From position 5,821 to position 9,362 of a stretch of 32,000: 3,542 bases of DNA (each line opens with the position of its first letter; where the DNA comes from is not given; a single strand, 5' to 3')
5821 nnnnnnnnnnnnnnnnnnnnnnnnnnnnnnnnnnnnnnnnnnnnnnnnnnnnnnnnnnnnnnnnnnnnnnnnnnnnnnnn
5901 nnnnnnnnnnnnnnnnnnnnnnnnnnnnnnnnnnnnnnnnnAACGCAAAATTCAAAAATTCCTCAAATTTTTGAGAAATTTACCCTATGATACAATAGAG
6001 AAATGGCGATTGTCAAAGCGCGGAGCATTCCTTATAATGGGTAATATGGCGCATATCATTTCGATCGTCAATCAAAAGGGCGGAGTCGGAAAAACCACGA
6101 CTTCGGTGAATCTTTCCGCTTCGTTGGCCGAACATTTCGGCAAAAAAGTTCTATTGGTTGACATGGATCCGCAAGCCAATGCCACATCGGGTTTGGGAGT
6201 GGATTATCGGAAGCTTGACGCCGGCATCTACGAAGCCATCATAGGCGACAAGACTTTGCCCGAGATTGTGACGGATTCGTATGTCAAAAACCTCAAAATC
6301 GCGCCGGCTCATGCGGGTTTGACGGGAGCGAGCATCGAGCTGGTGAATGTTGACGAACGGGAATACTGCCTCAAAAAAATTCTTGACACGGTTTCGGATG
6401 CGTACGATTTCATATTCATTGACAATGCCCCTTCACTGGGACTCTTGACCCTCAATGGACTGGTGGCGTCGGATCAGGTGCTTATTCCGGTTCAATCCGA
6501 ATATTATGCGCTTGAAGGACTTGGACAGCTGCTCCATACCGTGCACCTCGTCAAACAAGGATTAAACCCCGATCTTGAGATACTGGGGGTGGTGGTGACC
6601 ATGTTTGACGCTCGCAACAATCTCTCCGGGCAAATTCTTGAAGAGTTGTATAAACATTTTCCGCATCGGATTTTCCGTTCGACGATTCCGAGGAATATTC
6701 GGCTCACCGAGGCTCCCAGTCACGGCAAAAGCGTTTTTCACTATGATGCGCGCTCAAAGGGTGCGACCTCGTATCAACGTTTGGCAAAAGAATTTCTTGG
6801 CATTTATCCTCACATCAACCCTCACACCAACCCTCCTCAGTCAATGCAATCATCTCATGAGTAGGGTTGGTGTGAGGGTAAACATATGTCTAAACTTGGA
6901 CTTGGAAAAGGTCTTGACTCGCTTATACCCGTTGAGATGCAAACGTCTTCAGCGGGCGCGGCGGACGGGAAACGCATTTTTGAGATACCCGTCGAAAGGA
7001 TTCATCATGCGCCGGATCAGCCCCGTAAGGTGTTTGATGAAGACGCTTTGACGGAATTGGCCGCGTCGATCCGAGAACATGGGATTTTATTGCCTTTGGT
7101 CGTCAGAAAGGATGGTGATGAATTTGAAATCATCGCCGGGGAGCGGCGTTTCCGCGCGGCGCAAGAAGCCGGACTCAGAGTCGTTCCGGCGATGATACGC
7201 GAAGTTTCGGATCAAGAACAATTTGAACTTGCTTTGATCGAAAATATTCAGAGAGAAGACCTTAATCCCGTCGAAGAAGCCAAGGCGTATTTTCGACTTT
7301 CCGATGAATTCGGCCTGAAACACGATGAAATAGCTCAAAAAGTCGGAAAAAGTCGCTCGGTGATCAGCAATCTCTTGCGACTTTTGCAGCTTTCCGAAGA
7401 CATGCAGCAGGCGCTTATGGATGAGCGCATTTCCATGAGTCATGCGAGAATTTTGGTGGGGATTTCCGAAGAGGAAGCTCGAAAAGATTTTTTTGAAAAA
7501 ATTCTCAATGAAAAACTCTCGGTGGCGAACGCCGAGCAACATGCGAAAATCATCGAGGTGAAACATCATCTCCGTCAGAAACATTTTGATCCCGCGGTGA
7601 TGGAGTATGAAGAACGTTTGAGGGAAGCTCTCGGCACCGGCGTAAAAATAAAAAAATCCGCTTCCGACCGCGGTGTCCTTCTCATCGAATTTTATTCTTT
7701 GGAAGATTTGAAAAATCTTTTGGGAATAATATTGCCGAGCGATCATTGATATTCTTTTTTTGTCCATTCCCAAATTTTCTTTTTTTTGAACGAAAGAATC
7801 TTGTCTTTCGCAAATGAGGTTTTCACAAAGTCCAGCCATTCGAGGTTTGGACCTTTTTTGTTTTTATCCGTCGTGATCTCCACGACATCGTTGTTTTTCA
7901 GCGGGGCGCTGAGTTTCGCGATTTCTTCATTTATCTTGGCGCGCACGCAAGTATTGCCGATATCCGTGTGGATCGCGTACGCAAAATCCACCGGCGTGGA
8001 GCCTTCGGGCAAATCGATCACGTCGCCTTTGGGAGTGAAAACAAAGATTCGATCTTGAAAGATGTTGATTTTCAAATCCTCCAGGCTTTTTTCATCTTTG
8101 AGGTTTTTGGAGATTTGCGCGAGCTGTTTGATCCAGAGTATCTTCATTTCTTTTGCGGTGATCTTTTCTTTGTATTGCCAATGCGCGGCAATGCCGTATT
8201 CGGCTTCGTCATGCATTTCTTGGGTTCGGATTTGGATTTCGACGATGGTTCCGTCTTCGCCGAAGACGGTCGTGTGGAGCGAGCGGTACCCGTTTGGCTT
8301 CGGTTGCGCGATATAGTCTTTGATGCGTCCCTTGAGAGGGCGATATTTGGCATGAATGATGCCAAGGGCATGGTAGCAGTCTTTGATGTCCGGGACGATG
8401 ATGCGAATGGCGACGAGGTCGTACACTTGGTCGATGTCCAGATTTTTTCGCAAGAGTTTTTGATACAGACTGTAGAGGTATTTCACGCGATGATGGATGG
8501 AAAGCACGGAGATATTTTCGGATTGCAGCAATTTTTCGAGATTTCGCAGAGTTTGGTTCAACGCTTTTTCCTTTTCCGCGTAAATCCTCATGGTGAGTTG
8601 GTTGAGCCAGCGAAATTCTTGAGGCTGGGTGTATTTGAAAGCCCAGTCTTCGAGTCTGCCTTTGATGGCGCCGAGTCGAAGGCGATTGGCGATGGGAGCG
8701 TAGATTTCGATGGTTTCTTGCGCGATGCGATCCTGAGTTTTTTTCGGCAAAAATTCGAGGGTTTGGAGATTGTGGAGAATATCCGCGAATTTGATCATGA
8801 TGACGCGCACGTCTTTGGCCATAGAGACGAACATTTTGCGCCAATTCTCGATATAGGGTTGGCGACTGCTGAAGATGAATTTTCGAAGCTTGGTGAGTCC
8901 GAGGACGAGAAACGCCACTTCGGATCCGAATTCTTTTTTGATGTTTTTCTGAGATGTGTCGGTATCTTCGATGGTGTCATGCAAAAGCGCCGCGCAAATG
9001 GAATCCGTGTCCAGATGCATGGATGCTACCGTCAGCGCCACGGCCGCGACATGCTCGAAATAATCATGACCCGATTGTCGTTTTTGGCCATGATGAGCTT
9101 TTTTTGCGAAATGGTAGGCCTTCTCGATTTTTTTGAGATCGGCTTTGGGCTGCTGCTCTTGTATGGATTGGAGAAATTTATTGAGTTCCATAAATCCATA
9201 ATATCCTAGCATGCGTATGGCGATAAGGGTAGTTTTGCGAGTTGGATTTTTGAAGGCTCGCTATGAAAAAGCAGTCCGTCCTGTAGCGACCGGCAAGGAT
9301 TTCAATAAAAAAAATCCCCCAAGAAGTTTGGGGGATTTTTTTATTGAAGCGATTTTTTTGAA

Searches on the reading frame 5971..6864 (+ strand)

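Call 5: search_protein_families(library=pfam, proteins=[window:5971-6864:+], max_evalue=0.001)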
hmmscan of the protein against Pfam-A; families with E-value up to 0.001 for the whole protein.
window:5971-6864:+ (297 aa): 7 families
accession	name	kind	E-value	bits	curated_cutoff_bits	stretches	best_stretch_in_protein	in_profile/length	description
PF13614.12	AAA_31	-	2.3e-64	217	27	1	28-204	2-177/177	AAA domain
PF01656.29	CbiA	-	2.9e-28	98.8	25.4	1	30-255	1-125/125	CobQ/CobB/MinD/ParA nucleotide binding domain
PF00142.24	Fer4_NifH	-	1.2e-10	41.8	25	1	34-73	6-44/271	4Fe-4S iron sulfur cluster binding proteins, NifH/frxC family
PF10609.15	ParA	-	4.5e-08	33.3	27.1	1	26-66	2-41/246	NUBPL iron-transfer P-loop NTPase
PF09140.17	MipZ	-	9.4e-08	32.1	20.7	1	28-68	1-40/262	ATPase MipZ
PF02374.21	ArsA_ATPase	-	1.3e-06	28.3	24.3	1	33-77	6-49/305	Anion-transporting ATPase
PF06564.18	CBP_BcsQ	-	1.6e-06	28.2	21.3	1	30-273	4-231/234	Cellulose biosynthesis protein BcsQ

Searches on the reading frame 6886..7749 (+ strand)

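Call 5: search_protein_families(library=pfam, proteins=[window:6886-7749:+], max_evalue=0.001)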
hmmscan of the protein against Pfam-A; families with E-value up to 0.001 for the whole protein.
window:6886-7749:+ (287 aa): 3 families
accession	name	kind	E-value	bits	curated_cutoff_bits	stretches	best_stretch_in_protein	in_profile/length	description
PF02195.25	ParB_N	-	2.3e-35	121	26.3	1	31-122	3-95/95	ParB N-terminal domain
PF17762.8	HTH_ParB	-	2e-34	118.2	22.6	1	124-221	1-98/102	ParB HTH domain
PF23552.2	ParB_C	-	1.4e-09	37.7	23.8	1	235-280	2-47/50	ParB dimerisation domain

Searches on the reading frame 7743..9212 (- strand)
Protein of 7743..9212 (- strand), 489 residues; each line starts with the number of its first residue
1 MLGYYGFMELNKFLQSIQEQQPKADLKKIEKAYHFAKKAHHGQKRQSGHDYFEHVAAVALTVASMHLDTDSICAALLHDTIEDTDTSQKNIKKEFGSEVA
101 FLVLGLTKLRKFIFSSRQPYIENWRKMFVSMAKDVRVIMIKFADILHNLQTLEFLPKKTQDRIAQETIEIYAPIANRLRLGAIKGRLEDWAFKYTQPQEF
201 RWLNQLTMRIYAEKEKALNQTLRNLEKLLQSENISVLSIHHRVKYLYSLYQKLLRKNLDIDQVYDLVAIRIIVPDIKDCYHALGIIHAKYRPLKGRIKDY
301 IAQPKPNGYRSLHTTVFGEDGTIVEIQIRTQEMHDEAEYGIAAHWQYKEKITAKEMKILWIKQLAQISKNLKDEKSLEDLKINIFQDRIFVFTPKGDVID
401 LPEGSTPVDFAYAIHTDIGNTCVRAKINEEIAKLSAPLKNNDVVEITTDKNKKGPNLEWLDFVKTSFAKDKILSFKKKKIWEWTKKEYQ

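Call 5: search_protein_families(library=pfam, proteins=[window:7743-9212:-], max_evalue=0.001)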
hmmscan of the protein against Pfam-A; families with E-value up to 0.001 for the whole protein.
window:7743-9212:- (489 aa): 4 families
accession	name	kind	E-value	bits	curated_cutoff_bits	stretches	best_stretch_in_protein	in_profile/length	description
PF13328.12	HD_4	-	1.9e-42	145.1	27.2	1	32-178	1-153/156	HD domain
PF04607.23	RelA_SpoT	-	6.6e-42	142.8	27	1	241-350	1-111/113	Region found in RelA / SpoT proteins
PF02824.27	TGS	-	1.3e-22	80.1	22.2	1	389-448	1-60/60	TGS domain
PF01966.28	HD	-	1.3e-08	35.5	22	1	51-148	1-115/116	HD domain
